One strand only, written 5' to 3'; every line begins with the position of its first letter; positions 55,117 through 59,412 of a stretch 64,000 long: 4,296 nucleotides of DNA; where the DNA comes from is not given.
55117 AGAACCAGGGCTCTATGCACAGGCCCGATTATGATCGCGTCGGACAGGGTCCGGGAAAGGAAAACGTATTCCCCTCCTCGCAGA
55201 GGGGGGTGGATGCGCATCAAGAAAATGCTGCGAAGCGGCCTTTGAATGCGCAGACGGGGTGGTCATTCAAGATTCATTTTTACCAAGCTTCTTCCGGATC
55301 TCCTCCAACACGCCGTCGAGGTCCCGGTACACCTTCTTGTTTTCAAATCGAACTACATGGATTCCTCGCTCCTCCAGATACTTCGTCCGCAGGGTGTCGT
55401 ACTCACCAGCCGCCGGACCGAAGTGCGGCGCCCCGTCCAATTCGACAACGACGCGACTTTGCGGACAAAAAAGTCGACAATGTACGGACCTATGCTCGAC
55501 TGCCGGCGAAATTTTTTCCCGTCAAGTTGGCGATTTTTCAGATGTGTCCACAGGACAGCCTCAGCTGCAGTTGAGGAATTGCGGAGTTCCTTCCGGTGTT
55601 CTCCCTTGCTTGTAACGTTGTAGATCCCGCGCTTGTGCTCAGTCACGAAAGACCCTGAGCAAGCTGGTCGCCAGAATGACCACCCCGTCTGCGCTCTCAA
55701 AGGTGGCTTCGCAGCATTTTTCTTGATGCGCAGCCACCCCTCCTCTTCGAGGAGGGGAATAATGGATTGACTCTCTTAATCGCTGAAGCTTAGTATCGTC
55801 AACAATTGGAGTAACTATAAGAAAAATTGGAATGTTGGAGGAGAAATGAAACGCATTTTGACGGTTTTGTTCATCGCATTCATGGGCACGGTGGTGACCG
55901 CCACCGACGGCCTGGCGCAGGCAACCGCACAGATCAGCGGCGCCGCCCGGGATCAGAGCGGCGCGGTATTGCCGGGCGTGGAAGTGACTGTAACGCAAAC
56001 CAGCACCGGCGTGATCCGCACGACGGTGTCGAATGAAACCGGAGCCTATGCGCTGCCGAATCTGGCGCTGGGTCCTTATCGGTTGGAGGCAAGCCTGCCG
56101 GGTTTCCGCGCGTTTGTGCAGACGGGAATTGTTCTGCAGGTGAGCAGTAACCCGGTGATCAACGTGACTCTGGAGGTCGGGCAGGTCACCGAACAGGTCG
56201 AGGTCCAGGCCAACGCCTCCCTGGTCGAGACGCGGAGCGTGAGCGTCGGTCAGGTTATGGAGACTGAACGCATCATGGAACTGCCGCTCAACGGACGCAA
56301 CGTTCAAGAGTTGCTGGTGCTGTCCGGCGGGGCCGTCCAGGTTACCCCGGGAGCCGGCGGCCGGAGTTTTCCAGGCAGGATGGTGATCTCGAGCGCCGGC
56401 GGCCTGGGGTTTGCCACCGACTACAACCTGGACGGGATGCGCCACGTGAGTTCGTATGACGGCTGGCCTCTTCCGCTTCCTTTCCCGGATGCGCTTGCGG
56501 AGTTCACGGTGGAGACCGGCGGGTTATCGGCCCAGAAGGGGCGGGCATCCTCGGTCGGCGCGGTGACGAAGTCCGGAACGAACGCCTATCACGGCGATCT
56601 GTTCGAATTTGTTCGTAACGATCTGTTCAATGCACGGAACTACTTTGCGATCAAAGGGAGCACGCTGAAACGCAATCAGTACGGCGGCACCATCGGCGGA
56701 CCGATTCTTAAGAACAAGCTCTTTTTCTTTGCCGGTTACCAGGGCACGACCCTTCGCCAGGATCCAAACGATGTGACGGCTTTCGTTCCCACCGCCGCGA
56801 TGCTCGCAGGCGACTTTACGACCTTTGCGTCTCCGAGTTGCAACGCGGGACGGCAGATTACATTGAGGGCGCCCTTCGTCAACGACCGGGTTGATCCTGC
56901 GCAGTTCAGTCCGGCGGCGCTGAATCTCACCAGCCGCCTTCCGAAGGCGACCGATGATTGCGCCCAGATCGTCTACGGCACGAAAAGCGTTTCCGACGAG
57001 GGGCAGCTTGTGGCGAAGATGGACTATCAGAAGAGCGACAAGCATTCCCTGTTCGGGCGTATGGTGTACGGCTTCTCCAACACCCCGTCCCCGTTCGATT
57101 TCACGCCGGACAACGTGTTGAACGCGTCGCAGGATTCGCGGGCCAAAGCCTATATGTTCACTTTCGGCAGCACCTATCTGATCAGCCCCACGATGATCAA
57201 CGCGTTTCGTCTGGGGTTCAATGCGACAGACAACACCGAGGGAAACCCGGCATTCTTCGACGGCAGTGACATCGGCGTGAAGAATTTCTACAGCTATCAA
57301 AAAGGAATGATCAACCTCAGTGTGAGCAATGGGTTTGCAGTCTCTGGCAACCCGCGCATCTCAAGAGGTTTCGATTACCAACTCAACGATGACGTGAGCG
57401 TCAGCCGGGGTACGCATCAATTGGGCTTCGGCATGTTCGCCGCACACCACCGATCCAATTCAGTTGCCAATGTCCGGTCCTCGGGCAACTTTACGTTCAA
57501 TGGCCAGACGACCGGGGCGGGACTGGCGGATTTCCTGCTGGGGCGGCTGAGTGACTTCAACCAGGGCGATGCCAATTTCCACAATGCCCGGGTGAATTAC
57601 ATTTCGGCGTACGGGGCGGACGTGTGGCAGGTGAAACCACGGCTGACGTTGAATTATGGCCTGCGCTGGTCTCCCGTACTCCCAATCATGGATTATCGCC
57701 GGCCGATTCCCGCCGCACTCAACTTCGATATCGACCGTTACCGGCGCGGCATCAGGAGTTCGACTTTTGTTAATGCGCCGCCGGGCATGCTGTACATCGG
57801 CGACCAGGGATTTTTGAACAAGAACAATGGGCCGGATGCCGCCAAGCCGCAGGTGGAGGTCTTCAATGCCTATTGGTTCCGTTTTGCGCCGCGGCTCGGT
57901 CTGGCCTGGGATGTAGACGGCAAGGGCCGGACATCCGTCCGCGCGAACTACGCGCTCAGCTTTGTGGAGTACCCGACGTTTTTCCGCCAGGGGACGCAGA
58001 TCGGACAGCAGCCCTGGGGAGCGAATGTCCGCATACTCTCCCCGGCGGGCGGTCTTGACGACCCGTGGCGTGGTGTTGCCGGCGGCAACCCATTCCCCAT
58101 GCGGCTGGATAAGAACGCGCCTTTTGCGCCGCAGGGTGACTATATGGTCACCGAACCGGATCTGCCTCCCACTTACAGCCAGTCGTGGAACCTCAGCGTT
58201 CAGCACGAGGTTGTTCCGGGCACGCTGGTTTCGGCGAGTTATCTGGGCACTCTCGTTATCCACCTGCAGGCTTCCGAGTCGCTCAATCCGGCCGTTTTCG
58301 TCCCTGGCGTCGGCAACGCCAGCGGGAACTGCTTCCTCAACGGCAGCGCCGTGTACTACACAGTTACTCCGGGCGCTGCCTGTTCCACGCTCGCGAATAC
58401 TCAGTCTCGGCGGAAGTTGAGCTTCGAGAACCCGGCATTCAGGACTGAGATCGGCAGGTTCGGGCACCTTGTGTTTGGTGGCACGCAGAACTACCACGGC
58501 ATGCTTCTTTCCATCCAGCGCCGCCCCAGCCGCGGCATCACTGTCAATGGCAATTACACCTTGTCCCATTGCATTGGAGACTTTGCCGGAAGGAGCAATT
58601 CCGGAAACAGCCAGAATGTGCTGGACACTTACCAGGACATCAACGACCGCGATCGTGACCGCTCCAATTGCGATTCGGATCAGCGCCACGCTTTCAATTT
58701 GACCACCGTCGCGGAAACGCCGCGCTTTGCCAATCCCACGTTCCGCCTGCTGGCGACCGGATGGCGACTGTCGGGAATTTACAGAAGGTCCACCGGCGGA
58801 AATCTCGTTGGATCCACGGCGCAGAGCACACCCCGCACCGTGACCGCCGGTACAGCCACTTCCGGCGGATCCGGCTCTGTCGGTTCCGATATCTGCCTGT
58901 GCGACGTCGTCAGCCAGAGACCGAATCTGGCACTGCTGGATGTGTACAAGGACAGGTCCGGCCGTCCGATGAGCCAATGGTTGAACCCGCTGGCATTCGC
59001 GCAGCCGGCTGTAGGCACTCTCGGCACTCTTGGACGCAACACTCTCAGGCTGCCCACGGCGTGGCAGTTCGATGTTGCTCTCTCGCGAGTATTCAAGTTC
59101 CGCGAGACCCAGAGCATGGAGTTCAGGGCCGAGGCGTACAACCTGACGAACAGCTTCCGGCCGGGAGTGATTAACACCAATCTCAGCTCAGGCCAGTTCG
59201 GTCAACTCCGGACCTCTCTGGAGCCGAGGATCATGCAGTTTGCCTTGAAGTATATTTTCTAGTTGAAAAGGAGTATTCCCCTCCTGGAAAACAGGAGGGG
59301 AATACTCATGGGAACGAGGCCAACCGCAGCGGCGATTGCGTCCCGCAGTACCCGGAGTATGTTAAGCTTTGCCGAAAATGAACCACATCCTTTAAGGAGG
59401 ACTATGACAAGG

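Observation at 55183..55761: Full-length palindromic element with a DUF559 (Vsr-fold) endonuclease gene filling its central loop: putative parent of the 190-bp repeat family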

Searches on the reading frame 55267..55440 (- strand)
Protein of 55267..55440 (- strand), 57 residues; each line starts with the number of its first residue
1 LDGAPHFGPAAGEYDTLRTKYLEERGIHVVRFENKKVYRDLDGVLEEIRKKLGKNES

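Call 8: search_protein_families(library=pfam, proteins=[window:55267-55440:-], max_evalue=0.01)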
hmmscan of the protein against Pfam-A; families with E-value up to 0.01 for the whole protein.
window:55267-55440:- (57 aa): 2 families
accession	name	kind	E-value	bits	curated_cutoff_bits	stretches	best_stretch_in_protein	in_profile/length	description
PF04480.18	DUF559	-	5.2e-10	39.6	20.6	1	1-52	59-108/109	Protein of unknown function (DUF559)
PF18741.7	MTES_1575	-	0.00024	21.6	38.2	1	2-52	45-96/96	REase_MTES_1575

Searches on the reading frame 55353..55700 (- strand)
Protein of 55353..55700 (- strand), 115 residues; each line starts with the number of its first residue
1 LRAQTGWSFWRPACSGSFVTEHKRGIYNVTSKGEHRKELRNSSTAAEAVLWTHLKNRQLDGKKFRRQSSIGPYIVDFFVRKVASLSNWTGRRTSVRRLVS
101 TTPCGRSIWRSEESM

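Call 8: search_protein_families(library=pfam, proteins=[window:55353-55700:-], max_evalue=0.01)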
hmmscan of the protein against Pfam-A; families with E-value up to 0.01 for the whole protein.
window:55353-55700:- (115 aa): 1 family
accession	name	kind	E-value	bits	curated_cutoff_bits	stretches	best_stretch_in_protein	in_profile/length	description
PF04480.18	DUF559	-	3.5e-14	53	20.6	1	35-81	6-52/109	Protein of unknown function (DUF559)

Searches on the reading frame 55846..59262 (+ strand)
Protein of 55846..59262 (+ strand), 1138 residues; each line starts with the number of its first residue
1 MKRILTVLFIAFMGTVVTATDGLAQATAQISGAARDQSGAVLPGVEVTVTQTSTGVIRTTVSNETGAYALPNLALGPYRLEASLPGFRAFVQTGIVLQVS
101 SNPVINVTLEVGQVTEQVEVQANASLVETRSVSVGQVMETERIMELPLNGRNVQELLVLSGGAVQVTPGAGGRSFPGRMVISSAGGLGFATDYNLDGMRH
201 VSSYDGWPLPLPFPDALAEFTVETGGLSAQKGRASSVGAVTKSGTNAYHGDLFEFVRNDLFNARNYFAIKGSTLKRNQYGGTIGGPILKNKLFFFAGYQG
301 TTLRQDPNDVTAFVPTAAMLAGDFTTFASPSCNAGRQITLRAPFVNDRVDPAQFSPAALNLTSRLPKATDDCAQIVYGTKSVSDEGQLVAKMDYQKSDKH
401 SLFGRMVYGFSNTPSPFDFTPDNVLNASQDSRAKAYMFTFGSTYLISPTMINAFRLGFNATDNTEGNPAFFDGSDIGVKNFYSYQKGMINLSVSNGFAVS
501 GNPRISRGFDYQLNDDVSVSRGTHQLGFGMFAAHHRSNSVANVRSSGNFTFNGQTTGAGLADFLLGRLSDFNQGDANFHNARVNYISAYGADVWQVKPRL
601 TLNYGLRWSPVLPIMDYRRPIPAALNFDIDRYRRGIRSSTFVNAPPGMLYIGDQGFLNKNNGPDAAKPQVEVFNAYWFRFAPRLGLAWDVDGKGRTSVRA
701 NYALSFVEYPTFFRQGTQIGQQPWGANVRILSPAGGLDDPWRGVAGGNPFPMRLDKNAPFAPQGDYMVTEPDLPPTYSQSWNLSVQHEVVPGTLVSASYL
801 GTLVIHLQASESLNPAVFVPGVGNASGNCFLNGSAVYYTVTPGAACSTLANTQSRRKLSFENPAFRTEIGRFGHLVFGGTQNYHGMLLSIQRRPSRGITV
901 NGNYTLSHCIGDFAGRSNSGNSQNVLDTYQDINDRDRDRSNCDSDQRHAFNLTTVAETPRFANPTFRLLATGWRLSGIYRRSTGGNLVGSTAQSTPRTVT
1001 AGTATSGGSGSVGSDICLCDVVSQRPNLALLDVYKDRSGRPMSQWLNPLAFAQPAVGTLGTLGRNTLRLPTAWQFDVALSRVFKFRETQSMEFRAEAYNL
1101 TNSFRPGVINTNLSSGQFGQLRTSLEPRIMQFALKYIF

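Call 22: find_encoding_contigs(protein=window:55846-59262:+, flank=4000, max_places=10)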
Protein window:55846-59262:+ (1138 aa): no gene with exactly this product is on record in the collection.
